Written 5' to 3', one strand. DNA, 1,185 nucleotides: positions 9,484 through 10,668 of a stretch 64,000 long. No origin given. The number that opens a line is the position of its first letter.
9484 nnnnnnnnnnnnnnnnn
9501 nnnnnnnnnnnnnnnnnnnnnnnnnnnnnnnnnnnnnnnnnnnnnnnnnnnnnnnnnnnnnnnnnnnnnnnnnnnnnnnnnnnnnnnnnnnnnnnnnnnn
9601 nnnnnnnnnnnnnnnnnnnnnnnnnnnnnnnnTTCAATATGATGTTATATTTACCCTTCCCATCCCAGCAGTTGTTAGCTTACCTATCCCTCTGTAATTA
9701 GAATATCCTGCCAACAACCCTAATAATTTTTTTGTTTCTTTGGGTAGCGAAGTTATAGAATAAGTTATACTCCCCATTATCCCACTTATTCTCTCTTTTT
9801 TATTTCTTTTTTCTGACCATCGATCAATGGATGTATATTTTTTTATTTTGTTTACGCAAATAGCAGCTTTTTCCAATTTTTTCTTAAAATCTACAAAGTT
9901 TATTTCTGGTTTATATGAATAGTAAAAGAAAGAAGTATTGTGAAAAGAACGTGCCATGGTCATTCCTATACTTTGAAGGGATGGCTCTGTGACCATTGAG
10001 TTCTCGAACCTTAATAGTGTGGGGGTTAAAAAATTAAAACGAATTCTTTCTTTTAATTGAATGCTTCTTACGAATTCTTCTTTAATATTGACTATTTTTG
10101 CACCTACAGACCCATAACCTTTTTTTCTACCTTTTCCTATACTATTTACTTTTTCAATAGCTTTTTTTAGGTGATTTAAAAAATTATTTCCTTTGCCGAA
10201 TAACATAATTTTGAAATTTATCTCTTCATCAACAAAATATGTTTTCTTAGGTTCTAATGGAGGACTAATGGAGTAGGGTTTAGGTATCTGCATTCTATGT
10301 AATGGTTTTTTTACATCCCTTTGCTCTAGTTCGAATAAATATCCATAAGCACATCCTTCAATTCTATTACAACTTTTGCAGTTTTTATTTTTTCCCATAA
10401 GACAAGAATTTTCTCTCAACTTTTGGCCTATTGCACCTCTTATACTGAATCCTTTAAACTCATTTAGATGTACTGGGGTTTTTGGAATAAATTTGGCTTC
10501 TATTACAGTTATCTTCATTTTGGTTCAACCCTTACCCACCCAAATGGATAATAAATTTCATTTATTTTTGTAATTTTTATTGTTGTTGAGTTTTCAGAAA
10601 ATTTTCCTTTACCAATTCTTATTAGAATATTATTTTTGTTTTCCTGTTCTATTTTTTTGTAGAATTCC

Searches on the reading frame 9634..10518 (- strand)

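Call 6: search_protein_families(library=ncbifam, proteins=[window:9634-10518:-], max_evalue=0.001)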
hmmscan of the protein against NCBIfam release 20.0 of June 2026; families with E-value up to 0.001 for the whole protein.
window:9634-10518:- (294 aa): 0 families

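Call 40: search_protein_families(library=pfam, proteins=[window:9634-10518:-], max_evalue=0.1)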
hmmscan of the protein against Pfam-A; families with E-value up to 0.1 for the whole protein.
window:9634-10518:- (294 aa): 2 families
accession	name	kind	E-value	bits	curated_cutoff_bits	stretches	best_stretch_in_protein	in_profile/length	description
PF10040.14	CRISPR_Cas6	-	4e-10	40.7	25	1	162-289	2-89/89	CRISPR-associated endoribonuclease Cas6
PF03787.20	RAMPs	-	0.013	16.5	22.1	0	229-289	122-188/189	RAMP superfamily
